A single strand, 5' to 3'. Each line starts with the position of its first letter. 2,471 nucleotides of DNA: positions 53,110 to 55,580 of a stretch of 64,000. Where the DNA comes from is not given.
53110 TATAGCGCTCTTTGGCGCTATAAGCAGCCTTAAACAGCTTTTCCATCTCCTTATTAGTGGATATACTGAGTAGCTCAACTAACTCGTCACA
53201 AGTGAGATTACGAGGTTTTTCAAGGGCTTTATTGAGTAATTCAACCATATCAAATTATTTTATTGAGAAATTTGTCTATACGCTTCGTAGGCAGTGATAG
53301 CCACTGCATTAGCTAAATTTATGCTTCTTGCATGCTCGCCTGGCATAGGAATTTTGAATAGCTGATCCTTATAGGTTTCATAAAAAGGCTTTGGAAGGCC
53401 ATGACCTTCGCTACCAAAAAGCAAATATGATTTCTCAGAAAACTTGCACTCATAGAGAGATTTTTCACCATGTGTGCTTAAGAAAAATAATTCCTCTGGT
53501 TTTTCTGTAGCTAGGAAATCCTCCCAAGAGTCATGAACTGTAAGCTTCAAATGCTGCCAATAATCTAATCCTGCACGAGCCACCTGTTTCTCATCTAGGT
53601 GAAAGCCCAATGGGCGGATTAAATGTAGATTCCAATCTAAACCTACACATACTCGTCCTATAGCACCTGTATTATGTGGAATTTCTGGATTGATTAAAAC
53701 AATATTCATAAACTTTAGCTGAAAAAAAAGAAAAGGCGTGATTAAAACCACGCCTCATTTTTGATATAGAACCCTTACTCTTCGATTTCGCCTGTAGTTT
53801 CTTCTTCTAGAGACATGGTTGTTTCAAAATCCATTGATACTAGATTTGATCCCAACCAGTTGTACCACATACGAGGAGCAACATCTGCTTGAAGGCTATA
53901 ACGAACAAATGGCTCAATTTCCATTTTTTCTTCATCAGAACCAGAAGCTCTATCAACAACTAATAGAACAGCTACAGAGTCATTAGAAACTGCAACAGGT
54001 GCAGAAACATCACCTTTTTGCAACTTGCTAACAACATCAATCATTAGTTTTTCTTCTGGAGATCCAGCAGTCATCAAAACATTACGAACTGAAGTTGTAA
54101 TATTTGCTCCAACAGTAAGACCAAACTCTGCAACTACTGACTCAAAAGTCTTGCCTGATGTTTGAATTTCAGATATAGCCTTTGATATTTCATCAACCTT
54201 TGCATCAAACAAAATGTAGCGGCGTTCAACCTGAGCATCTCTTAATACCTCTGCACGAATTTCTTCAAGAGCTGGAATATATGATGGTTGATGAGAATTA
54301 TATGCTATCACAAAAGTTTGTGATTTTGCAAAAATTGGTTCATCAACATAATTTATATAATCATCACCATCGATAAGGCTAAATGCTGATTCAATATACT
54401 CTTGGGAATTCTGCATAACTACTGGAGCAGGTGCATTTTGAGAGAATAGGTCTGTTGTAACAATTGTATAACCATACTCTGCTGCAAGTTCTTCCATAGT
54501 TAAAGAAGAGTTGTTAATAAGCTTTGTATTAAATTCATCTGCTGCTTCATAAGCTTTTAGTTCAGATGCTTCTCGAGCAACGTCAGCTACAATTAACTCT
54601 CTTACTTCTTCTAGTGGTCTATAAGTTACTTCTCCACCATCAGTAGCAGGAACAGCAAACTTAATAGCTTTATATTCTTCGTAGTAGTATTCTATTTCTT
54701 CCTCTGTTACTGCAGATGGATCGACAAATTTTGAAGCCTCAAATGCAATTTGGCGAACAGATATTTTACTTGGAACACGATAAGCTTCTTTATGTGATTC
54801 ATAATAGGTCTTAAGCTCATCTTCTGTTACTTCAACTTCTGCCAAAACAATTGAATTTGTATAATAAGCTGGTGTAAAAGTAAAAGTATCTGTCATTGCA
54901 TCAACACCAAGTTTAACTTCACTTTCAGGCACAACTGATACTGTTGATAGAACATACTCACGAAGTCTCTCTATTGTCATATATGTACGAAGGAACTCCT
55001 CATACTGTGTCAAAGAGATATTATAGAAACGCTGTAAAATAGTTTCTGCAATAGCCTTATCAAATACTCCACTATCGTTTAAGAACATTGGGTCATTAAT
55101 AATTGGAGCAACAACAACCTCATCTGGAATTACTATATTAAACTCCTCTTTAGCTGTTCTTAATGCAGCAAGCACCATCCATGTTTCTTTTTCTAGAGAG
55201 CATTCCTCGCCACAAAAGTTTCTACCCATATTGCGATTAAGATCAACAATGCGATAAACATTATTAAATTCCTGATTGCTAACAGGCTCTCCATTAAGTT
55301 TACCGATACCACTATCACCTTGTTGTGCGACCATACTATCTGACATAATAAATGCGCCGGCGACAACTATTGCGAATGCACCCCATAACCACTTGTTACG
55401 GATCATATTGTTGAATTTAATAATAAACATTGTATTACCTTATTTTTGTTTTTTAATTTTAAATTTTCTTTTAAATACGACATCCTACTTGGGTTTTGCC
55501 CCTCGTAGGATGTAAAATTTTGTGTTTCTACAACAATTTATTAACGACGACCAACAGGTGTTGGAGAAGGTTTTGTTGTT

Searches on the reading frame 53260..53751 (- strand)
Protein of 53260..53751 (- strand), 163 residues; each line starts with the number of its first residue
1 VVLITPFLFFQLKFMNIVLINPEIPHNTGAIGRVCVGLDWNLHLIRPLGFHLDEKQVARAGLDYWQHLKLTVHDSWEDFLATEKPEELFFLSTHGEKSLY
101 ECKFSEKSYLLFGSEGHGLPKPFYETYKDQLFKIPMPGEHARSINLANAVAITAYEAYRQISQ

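Call 66: search_protein_families(library=pfam, proteins=[window:53260-53751:-])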
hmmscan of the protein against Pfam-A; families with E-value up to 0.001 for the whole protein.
window:53260-53751:- (163 aa): 1 family
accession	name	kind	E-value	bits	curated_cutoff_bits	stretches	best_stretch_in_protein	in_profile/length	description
PF00588.24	SpoU_methylase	-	1.2e-32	113.4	29.7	1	16-155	3-142/142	SpoU rRNA Methylase family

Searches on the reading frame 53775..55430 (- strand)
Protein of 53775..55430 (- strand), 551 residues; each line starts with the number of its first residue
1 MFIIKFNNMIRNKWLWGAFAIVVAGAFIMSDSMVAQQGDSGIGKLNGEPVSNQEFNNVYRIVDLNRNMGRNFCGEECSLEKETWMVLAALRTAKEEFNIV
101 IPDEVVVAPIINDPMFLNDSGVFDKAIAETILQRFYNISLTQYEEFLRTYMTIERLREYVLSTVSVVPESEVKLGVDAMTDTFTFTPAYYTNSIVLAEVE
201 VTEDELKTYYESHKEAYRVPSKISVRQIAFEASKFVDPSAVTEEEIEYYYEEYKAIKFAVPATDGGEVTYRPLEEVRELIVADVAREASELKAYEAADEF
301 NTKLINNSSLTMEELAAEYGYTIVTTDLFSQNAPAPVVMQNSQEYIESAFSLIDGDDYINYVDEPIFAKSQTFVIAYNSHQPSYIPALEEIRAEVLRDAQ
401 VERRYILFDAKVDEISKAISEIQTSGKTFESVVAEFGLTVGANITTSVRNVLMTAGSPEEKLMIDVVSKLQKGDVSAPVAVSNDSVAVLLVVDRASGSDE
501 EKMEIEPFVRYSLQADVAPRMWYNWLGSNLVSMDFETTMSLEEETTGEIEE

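Call 66: search_protein_families(library=pfam, proteins=[window:53775-55430:-])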
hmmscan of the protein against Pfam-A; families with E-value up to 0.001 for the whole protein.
window:53775-55430:- (551 aa): 3 families
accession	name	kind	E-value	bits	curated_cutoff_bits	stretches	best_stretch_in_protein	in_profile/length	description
PF13624.11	SurA_N_3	-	7.4e-09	36.1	27.2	1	8-156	7-161/162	SurA-like N-terminal domain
PF13623.11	SurA_N_2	-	2.1e-08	34.6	28.5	1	16-131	13-144/145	SurA-like N-terminal domain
PF13145.12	Rotamase_2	-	2.2e-06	28.9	27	0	201-232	1-31/121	PPIC-type PPIASE domain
